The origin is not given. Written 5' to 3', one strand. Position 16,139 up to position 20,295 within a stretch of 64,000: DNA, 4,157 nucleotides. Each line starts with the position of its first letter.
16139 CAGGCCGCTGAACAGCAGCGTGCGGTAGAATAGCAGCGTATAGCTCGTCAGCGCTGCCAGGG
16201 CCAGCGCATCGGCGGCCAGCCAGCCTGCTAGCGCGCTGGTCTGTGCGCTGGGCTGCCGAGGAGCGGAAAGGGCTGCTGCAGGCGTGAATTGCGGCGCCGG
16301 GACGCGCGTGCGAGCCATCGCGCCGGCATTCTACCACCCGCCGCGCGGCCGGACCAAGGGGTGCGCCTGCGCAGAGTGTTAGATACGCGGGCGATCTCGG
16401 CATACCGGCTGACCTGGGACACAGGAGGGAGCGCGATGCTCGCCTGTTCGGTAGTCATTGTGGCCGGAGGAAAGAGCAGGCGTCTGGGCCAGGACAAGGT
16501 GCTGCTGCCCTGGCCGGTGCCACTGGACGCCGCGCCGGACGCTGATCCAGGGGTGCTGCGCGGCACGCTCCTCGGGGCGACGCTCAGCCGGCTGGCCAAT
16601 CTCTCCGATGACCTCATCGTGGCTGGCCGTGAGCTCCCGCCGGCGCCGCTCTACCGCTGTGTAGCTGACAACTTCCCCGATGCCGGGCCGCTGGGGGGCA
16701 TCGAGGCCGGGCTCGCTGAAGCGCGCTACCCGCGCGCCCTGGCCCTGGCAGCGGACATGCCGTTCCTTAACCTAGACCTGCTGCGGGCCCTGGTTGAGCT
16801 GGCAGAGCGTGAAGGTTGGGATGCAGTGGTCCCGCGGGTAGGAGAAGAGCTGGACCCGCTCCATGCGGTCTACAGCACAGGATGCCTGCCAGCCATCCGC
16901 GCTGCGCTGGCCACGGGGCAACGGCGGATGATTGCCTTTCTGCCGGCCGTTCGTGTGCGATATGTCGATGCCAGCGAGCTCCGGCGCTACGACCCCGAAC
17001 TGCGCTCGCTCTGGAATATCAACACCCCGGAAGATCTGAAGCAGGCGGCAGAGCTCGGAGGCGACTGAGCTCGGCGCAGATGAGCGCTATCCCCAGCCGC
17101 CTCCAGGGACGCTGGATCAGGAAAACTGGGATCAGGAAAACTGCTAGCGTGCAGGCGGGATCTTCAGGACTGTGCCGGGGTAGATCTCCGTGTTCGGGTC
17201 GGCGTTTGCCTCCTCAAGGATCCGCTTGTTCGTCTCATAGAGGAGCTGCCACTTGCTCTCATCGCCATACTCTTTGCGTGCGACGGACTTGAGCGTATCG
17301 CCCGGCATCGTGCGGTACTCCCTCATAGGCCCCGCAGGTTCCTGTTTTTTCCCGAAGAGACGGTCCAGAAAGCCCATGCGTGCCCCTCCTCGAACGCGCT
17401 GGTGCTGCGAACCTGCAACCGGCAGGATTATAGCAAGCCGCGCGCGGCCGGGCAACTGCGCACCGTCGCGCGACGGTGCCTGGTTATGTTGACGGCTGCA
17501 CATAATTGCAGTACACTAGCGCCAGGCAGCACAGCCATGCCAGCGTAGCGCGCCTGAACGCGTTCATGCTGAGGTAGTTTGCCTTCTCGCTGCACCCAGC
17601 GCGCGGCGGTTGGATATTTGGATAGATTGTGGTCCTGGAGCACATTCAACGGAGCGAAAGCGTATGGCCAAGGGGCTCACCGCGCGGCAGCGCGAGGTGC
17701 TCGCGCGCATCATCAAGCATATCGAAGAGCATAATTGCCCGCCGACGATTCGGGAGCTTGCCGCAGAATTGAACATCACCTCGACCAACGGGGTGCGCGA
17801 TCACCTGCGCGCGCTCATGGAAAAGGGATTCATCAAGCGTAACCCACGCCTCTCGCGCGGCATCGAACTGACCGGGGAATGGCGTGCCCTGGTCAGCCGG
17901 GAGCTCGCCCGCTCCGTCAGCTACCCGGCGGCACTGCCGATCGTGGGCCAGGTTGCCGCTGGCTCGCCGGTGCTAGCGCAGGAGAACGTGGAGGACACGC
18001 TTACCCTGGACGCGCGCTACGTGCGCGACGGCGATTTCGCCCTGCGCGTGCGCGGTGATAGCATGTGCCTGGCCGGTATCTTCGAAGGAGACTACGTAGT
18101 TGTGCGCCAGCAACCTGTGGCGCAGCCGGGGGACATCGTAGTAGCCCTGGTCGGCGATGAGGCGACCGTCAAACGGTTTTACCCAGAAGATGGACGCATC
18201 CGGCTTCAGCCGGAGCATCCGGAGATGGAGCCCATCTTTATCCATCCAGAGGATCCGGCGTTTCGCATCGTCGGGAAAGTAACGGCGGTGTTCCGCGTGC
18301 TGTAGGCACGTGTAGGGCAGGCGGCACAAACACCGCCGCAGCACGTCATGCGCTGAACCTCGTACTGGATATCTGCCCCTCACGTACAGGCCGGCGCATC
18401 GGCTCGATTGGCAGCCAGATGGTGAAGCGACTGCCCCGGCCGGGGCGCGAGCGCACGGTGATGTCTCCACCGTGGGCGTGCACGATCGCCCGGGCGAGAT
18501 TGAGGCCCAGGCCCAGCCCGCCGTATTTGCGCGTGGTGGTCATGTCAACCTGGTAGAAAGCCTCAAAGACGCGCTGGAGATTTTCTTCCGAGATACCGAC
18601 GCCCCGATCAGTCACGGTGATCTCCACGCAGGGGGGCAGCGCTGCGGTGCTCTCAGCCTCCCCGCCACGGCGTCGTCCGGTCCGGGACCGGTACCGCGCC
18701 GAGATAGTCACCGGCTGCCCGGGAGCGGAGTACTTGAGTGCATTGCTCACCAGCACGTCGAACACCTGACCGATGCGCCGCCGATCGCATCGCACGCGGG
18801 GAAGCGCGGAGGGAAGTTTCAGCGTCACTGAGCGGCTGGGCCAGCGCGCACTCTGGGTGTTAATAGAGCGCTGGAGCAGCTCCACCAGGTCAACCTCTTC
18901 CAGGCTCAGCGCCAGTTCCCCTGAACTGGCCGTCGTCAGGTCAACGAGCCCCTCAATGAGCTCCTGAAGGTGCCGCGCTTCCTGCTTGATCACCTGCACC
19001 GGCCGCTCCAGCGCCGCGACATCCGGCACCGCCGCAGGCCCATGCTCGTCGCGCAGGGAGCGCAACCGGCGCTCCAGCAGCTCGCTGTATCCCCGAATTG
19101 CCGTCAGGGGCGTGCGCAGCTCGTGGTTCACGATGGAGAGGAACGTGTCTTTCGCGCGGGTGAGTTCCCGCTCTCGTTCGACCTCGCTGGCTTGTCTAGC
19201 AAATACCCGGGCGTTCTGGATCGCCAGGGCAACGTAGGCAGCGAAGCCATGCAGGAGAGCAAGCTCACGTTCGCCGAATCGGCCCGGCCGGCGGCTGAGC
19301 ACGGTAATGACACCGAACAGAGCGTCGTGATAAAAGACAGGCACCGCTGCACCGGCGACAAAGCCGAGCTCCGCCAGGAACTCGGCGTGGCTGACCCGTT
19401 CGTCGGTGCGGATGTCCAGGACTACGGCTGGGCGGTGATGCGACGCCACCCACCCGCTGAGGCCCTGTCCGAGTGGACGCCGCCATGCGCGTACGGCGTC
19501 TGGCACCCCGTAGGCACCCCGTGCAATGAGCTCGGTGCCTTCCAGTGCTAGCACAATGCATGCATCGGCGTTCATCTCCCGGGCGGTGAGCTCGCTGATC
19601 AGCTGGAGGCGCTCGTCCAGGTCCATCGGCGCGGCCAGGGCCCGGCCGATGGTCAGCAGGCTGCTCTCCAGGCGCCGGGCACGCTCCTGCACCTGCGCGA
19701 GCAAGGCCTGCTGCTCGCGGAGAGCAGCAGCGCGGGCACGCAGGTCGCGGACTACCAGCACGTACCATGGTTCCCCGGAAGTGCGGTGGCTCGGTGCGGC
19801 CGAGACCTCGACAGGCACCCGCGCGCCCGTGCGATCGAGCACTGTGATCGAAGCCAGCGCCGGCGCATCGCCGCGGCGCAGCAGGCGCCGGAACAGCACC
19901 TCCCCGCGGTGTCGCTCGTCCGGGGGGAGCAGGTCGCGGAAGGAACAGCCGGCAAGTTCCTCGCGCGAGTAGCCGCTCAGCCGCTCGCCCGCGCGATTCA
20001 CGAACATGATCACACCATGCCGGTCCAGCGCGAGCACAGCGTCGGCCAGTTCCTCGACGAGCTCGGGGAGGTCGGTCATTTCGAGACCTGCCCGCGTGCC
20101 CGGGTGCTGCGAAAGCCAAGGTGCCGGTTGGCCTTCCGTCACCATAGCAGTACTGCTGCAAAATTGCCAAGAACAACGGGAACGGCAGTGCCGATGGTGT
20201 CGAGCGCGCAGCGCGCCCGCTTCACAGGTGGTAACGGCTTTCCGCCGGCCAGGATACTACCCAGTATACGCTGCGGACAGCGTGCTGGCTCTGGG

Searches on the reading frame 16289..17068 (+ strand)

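Call 109: search_protein_families(library=pfam, proteins=[window:16289-17068:+], max_evalue=0.00001)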
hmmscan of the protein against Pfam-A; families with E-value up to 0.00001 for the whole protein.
window:16289-17068:+ (259 aa): 1 family
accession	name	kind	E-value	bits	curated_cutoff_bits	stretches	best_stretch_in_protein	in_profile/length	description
PF12804.13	NTP_transf_3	-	1.5e-28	100.4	27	1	55-216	1-155/160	MobA-like NTP transferase domain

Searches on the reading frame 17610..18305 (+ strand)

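Call 109: search_protein_families(library=pfam, proteins=[window:17610-18305:+], max_evalue=0.00001)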
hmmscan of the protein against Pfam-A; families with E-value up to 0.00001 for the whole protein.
window:17610-18305:+ (231 aa): 2 families
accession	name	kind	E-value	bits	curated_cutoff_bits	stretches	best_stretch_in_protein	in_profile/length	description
PF00717.28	Peptidase_S24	-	1.1e-31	109.4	23.3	1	110-224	1-115/116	Peptidase S24-like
PF01726.22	LexA_DNA_bind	-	5.6e-21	74.5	23.7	1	21-84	2-65/65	LexA DNA binding domain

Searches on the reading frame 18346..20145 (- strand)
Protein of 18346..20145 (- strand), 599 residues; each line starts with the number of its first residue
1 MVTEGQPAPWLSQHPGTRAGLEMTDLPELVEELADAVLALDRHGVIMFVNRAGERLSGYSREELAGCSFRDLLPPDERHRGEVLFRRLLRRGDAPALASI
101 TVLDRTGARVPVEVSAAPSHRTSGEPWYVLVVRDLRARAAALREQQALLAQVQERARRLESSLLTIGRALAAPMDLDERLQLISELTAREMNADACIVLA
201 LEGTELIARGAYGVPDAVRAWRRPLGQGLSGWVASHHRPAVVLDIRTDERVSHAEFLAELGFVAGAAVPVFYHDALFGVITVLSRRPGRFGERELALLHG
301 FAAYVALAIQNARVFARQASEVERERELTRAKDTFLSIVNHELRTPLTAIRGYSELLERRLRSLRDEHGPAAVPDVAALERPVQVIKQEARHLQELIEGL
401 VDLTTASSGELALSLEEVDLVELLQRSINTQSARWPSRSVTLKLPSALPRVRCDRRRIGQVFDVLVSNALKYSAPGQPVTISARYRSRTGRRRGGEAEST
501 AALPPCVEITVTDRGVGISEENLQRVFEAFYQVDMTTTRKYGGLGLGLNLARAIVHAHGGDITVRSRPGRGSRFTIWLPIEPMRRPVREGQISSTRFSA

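Call 45: search_protein_families(library=pfam, proteins=[window:18346-20145:-], max_evalue=0.001)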
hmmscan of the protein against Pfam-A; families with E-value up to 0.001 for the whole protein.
window:18346-20145:- (599 aa): 11 families
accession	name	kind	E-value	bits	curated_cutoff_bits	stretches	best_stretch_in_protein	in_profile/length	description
PF02518.31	HATPase_c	-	4.5e-27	95.1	26.4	1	454-581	2-110/111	Histidine kinase-, DNA gyrase B-, and HSP90-like ATPase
PF13185.12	GAF_2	-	4.9e-19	69.3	28.6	1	174-310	2-136/136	GAF domain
PF01590.32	GAF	-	3.4e-16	60.4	22.4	1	175-309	1-133/133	GAF domain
PF00989.32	PAS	-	5e-16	59.2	22.6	1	25-134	2-112/113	PAS fold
PF08448.16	PAS_4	-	2.2e-14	54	23.1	1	31-139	2-109/110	PAS fold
PF00512.31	HisKA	-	7.8e-13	48.7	26.9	1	331-408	1-65/66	His Kinase A (phospho-acceptor) domain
PF13492.12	GAF_3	-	8.5e-12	46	27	1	175-311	1-129/129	GAF domain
PF13426.13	PAS_9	-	1.8e-10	41.4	27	1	36-135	3-101/103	PAS domain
PF08447.18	PAS_3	-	1.8e-06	28.5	25.6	1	46-132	1-88/89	PAS fold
PF13188.13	PAS_8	-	1.4e-05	25.3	21.8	1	29-83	6-60/65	PAS domain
PF24820.1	Diguanyl_cycl_sensor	-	0.00028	21.3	28.1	1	29-134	1-109/109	Diguanylate cyclase-like sensor domain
